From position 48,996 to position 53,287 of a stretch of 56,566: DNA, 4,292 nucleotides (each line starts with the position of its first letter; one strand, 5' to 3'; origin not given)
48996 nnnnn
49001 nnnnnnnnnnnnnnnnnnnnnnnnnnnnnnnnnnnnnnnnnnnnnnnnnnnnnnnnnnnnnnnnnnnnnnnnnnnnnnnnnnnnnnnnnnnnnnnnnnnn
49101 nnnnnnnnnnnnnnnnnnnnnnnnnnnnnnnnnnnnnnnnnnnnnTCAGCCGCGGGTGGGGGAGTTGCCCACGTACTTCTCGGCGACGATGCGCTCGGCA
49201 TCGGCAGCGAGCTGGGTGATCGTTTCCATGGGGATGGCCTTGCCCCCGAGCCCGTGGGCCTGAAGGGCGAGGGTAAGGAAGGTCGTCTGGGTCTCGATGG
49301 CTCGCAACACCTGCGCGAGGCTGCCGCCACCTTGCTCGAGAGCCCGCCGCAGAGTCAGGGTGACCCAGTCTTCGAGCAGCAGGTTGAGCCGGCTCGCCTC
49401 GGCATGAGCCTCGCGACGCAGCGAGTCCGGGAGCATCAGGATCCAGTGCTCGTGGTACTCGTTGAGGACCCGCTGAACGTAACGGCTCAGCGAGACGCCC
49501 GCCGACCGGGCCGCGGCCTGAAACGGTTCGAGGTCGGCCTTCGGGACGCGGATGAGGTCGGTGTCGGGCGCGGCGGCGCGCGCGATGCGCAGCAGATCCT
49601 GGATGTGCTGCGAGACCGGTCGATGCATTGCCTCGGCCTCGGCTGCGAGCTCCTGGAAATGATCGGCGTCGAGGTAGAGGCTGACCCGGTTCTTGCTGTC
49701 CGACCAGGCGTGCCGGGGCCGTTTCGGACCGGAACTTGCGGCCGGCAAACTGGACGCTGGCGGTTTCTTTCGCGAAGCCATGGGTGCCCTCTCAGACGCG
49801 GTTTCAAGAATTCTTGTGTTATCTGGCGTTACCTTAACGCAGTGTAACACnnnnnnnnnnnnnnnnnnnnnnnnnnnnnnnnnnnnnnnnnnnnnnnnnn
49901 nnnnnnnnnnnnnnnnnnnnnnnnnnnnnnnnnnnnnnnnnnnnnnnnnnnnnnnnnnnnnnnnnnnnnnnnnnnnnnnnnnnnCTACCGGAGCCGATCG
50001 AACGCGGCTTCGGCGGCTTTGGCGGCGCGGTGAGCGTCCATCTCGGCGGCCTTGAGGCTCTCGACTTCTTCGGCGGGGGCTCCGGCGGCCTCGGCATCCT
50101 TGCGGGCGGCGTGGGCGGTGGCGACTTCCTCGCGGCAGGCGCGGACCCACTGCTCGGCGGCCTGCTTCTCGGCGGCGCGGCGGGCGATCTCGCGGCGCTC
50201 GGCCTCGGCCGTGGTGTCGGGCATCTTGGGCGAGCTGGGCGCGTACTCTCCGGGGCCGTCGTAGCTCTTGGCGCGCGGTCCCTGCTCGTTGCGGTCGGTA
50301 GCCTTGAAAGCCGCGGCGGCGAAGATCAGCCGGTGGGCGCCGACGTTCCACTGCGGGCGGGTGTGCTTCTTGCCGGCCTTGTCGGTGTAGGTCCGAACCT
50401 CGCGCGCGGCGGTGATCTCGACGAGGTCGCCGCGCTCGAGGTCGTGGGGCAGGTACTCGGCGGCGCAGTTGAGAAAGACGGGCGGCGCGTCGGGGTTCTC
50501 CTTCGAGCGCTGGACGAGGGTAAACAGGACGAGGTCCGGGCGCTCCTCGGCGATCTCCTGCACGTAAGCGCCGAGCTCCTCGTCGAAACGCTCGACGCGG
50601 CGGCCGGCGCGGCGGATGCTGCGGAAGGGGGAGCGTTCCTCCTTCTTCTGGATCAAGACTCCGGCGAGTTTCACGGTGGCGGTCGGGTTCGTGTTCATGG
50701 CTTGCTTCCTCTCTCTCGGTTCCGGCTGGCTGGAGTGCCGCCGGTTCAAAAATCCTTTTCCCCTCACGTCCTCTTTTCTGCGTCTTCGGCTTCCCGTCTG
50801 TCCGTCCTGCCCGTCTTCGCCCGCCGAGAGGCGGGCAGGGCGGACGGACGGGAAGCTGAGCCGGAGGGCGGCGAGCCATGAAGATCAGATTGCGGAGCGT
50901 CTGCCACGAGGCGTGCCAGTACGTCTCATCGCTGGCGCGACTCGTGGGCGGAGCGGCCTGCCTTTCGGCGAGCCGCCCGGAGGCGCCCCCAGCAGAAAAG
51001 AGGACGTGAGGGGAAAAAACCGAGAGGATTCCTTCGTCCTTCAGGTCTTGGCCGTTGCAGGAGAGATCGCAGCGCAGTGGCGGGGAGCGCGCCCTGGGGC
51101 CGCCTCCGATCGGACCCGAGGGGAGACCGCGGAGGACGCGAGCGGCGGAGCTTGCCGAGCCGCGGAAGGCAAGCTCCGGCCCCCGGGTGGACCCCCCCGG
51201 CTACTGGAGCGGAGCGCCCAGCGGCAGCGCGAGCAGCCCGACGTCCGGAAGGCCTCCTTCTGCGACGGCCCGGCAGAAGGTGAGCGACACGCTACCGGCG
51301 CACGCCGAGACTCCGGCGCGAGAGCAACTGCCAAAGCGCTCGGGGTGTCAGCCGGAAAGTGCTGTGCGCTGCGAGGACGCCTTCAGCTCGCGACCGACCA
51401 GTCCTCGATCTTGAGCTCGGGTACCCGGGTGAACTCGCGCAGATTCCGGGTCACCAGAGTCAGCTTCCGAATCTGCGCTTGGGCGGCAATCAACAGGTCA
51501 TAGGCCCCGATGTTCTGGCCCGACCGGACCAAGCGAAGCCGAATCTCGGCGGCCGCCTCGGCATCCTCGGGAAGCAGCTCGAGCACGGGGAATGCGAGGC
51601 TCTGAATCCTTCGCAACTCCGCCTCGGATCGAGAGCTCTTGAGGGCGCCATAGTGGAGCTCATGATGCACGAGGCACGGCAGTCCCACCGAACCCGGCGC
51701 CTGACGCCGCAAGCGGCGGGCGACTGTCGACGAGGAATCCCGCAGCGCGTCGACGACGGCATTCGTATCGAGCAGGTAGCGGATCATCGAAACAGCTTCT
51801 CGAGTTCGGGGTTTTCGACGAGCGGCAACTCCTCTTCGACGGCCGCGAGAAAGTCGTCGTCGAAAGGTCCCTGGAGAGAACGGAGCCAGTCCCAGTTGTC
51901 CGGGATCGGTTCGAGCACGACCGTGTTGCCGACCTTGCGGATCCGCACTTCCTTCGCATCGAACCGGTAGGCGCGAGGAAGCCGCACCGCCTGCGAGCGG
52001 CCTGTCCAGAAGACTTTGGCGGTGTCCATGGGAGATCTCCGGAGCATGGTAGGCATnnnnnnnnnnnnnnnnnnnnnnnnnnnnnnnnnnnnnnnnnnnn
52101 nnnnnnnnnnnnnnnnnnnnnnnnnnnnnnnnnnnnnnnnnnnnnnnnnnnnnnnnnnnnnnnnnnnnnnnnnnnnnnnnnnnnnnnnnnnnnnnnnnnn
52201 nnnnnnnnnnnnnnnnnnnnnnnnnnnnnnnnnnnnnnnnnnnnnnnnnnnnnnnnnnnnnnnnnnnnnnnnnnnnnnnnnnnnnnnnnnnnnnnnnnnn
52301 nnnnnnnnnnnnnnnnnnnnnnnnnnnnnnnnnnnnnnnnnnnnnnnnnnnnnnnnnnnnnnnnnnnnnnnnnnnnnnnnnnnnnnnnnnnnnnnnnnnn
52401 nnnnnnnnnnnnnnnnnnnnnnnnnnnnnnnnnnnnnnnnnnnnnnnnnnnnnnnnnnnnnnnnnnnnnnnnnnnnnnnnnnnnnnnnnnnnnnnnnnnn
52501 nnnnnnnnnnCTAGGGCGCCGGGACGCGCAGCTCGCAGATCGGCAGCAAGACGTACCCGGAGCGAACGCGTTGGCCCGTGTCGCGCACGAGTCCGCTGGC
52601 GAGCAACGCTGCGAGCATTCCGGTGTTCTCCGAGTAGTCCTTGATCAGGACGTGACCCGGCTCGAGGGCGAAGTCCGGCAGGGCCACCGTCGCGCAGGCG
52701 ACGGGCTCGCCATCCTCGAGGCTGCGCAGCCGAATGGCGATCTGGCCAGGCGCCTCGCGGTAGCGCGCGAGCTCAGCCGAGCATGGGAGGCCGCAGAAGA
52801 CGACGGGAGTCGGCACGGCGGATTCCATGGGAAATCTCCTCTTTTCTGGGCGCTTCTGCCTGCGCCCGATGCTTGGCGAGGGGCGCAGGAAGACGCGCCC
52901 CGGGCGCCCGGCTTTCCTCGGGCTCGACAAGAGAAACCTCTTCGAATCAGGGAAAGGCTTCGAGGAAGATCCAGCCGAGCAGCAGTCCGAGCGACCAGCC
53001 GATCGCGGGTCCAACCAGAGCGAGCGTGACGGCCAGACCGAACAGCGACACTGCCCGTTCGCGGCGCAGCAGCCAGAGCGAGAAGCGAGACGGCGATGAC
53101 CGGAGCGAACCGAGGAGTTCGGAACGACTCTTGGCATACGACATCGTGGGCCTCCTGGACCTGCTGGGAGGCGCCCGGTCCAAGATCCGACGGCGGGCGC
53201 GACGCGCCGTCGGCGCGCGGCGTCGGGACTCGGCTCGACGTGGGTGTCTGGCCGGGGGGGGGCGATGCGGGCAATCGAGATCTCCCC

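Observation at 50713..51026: A ~310-nt nested hairpin immediately upstream of the first SSB-like gene: an Frpo/ssi-like single-strand promoter candidate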

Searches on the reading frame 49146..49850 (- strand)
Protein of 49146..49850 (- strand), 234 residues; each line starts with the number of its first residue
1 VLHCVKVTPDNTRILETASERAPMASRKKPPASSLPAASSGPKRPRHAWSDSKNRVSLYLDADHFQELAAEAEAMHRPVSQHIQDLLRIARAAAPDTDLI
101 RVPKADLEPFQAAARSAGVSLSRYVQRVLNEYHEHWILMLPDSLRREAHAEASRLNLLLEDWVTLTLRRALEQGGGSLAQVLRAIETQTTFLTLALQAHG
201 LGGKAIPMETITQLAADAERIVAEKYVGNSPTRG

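Call 10: search_protein_families(library=pfam, proteins=[window:49146-49850:-], max_evalue=0.01)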
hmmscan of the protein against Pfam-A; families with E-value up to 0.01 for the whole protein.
window:49146-49850:- (234 aa): 1 family
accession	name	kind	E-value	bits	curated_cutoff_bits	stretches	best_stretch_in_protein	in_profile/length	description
PF01402.27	RHH_1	-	0.0024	18.2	20.5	0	55-88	1-34/39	Ribbon-helix-helix protein, copG family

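Call 61: search_protein_families(library=ncbifam, proteins=[window:49146-49781:-], max_evalue=0.1)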
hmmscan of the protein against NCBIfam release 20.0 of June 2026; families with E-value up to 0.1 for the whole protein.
window:49146-49781:- (211 aa): 2 families
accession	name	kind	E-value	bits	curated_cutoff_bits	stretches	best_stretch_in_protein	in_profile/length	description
TIGR04563.1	TIGR04563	subfamily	0.00024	20.9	65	1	30-69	5-44/53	TIGR04563 family protein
NF010451.0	PRK13877.1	equivalog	0.076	13.4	134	0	87-165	28-106/124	conjugal transfer transcriptional regulator TraJ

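Call 64: find_related_loci(query=A4, collection=viral_contigs, flank=6000)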
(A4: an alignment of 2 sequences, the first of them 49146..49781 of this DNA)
Query A4 (211 aa) in viral_contigs; peptide patterns used: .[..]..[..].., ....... (x = any residue, [..] = any of these).
248 stretches matched a pattern, but none encodes a relative of the query by tblastn (E <= 1e-3).

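Call 87: find_encoding_contigs(protein=window:49146-49781:-, flank=3000, max_places=10)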
Protein window:49146-49781:- (211 aa): 21 contigs read that carry it; 9 places shown.
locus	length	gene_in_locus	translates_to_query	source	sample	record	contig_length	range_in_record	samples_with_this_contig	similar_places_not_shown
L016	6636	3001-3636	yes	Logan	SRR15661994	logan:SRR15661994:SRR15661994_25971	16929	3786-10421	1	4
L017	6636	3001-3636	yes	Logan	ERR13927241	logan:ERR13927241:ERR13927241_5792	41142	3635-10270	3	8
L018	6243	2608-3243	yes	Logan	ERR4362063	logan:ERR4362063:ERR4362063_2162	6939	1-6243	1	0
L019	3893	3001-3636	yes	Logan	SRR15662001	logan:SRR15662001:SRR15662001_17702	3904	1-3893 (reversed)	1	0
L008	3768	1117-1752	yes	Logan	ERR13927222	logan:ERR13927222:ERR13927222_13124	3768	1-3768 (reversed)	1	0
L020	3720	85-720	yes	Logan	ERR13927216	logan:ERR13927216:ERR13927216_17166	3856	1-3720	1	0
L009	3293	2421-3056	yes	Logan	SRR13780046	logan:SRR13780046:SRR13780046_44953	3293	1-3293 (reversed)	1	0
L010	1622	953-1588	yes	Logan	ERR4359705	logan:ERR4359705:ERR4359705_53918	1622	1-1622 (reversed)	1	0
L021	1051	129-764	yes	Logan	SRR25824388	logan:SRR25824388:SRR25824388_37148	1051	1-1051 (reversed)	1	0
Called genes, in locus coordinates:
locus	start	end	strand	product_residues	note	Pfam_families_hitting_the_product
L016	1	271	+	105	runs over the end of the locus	-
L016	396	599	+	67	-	-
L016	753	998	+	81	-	PF04014:MazE_antitoxin (faint)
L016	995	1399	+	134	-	PF01850:PIN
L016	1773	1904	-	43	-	-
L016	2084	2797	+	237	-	-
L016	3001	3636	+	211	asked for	-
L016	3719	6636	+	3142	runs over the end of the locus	?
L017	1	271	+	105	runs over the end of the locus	-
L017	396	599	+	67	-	-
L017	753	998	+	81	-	PF04014:MazE_antitoxin (faint)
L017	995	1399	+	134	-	PF01850:PIN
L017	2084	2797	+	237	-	-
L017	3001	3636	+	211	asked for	-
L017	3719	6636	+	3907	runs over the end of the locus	PF08751:TrwC, PF22232:TraI_hel_assoc_N (faint), PF13245:AAA_19, PF13604:AAA_30, PF00149:Metallophos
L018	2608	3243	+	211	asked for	-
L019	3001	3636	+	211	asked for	-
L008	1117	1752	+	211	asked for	-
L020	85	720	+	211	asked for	-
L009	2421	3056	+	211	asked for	-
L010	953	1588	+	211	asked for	-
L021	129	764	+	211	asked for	-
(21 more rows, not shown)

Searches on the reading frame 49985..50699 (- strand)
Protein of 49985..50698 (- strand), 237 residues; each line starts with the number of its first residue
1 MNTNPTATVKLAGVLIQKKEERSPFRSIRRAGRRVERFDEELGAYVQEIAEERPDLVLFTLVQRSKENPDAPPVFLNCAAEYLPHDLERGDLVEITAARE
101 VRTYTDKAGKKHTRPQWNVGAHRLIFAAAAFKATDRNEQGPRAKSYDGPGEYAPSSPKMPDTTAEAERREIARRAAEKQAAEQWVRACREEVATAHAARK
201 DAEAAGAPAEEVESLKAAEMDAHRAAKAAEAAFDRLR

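Call 10: search_protein_families(library=pfam, proteins=[window:49985-50699:-], max_evalue=0.01)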
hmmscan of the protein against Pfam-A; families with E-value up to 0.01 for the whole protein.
window:49985-50699:- (238 aa): 0 families

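Call 14: find_homologous_proteins(query=window:49985-50699:-, max_evalue=0.001)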
Query window:49985-50699:-: 8000 candidates shared short words with the query, none scored E <= 0.001.

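Call 18: search_protein_families(library=pfam, proteins=[window:49985-50698:-], max_evalue=0.1)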
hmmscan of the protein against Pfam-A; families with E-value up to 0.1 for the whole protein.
window:49985-50698:- (237 aa): 1 family
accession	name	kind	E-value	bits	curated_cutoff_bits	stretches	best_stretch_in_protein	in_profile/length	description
PF00436.31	SSB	-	0.078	13.5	26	0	76-117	56-96/104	Single-strand binding protein family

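Call 19: find_encoding_contigs(protein=window:49985-50698:-, flank=10000, max_places=10)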
Protein window:49985-50698:- (237 aa): 20 contigs read that carry it; 10 places shown.
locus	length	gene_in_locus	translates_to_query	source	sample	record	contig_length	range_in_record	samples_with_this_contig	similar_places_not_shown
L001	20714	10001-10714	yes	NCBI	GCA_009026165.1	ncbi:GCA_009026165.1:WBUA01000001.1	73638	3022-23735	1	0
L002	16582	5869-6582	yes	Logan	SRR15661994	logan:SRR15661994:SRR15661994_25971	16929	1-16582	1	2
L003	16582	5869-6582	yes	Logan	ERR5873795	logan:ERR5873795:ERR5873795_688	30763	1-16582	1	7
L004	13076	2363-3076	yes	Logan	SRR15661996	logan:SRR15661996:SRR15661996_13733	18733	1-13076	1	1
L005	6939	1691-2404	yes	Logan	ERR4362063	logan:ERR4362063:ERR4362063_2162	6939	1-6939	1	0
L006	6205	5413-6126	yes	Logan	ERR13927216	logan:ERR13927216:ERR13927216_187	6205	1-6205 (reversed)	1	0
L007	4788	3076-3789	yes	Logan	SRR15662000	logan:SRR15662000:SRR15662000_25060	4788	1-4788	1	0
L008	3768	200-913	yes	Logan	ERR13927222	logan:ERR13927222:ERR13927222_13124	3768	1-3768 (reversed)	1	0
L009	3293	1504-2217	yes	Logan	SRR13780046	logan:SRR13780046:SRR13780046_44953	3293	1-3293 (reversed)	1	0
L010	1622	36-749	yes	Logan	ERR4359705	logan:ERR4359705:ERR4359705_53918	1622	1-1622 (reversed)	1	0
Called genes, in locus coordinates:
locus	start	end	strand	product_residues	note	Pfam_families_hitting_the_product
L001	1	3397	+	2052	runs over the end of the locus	PF13620:CarboxypepD_reg (weak), PF25020:TTR_TEN1-4, PF24684:Vgb_lyase (faint), PF25021:TEN_NHL (weak), PF01436:NHL (weak), PF25021:TEN_NHL (weak), PF25023:TEN_YD-shell, PF05593:RHS_repeat (faint)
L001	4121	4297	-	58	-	-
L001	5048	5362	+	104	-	-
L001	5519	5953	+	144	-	PF00436:SSB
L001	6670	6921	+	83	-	-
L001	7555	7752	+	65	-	-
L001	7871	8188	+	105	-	-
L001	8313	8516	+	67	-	-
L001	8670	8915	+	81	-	PF04014:MazE_antitoxin (faint)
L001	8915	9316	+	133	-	PF01850:PIN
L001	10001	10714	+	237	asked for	-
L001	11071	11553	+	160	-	-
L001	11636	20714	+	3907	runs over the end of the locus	PF08751:TrwC, PF22232:TraI_hel_assoc_N (faint), PF13245:AAA_19, PF13604:AAA_30, PF00149:Metallophos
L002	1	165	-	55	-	?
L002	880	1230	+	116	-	-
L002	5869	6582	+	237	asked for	-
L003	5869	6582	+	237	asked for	-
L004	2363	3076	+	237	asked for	-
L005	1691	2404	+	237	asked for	-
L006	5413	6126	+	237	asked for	-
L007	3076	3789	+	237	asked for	-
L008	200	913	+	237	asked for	-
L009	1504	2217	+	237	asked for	-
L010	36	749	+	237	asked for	-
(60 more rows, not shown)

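Call 21: find_homologous_proteins(query=window:49985-50698:-, max_evalue=0.001)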
Query window:49985-50698:- (237 aa): 2 proteins with E <= 0.001 among 5129 candidates.
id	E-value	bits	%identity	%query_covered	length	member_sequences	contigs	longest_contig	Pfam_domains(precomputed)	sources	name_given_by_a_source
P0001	1.7e-146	504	100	100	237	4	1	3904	-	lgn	-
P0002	3.5e-90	320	69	96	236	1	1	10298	-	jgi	jgi:hypothetical protein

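Call 22: find_encoding_contigs(protein=P0002, flank=10000, max_places=6)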
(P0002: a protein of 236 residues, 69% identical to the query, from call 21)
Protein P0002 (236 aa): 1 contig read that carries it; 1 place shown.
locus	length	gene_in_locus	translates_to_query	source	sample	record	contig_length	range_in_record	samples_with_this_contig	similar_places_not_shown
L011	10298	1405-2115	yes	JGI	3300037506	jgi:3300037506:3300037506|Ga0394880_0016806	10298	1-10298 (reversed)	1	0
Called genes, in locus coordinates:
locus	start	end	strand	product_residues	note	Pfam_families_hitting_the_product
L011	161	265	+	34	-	-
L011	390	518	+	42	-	-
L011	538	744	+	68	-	-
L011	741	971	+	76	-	-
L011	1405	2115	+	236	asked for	-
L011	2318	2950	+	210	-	-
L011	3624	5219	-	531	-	-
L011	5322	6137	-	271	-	-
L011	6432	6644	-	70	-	-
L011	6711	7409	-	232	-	-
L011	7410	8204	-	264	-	-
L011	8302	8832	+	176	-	-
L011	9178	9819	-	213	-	-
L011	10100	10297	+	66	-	?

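Call 39: search_protein_representatives(alignment_id=A2)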
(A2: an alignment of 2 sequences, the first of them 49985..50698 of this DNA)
Query: 2 sequences, 238 profile positions. Proteins with E-value up to 0.001 (for the whole library): 2; up to 1e-10: 1; up to 1e-30: 1. The best 2 are listed.
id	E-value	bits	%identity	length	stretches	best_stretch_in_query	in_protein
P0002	1.6e-141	486.3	-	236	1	1-238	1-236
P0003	2.0e-04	37.5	-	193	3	134-181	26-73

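Call 59: search_solved_structures(query=window:49985-50698:-, max_evalue=1)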
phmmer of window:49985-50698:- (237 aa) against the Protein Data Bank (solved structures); distinct sequences matched with E-value up to 1: 2.
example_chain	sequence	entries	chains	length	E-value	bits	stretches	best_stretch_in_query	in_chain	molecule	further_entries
3qwe_A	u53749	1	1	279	0.23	14.8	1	81-205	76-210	GEM-interacting protein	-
3eiv_A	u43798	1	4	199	0.45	13.8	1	63-145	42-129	Single-stranded DNA-binding protein 2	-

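Call 61: search_protein_families(library=ncbifam, proteins=[window:49985-50698:-], max_evalue=0.1)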
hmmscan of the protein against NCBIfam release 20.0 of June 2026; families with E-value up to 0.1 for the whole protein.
window:49985-50698:- (237 aa): 0 families

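Call 65: find_related_loci(query=A2, collection=viral_contigs, flank=6000)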
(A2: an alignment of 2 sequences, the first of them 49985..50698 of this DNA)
Query A2 (237 aa) in viral_contigs; peptide patterns used: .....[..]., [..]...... (x = any residue, [..] = any of these).
436 stretches matched a pattern, but none encodes a relative of the query by tblastn (E <= 1e-3).

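Call 86: predict_structure(alignment_id=A2)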
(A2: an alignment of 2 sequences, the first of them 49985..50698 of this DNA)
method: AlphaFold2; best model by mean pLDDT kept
length: 237 residues; sequences in the alignment: 2
mean_pLDDT: 53.1   pTM: 0.35
mean pLDDT of the five models: 53.1, 53.0, 50.7, 48.5, 47.8
residues with pLDDT >= 90: 20; 70-90: 53; 50-70: 26; < 50: 138
segments of 3 or more residues with pLDDT < 50: 1-93, 122-160
pLDDT, mean of each block of 10 residues (from residue 1): 37 39 30 29 29 35 38 38 41 50 64 51 43 30 33 40 69 74 82 90 95 89 80 75
secondary structure, 60 per line:
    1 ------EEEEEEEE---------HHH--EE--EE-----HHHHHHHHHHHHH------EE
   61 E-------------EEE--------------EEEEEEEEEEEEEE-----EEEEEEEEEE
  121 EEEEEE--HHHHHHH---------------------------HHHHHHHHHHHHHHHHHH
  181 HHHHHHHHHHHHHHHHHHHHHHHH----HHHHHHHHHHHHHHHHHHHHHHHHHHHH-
elements in order: E7-14 H40-52 E59-61 E75-77 E92-105 E111-126 H129-135 H163-204 H209-236

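Call 89: search_protein_families(library=phrogs, proteins=[window:49985-50698:-], max_evalue=0.01)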
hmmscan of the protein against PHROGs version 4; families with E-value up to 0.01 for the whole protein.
window:49985-50698:- (237 aa): 0 families

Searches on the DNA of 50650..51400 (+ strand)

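Call 11: search_dna_similar(query=window:50650-51400:+, collection=plasmids, mode=distant, max_evalue=0.001)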
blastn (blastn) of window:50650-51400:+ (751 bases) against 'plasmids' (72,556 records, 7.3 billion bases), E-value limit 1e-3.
No match.

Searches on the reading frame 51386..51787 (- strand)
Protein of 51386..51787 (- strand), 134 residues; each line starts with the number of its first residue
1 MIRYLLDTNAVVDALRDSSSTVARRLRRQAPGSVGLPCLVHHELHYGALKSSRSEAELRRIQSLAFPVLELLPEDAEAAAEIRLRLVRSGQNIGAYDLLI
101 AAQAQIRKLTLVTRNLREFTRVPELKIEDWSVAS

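Call 10: search_protein_families(library=pfam, proteins=[window:51386-51787:-], max_evalue=0.01)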
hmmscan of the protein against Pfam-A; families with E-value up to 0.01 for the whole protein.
seq(134 aa): 1 family
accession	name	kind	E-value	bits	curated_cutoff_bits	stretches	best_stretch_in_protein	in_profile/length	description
PF01850.27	PIN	-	8.8e-18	65.5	23.6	1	4-124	1-119/120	PIN domain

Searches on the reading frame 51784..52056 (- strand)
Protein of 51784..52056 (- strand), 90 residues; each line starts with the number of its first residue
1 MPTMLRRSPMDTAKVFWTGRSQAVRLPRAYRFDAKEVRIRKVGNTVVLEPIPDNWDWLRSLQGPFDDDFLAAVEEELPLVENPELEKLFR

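Call 10: search_protein_families(library=pfam, proteins=[window:51784-52056:-], max_evalue=0.01)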
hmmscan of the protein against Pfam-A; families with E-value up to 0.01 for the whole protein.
window:51784-52056:- (90 aa): 1 family
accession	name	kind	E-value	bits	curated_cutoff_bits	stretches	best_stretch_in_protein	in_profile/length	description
PF04014.23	MazE_antitoxin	-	3.3e-05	24.2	24.7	1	15-56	1-48/48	Antidote-toxin recognition MazE, bacterial antitoxin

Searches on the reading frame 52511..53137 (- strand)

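Call 10: search_protein_families(library=pfam, proteins=[window:52511-53137:-], max_evalue=0.01)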
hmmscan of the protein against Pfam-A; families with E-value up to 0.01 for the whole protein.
window:52511-53137:- (208 aa): 0 families

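Call 18: search_protein_families(library=pfam, proteins=[window:52511-53137:-], max_evalue=0.1)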
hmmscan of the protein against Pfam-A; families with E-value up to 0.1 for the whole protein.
window:52511-53137:- (208 aa): 1 family
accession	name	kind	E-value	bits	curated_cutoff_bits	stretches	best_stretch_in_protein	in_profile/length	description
PF14190.11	DUF4313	-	0.039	14.2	27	1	130-199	10-80/104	Domain of unknown function (DUF4313)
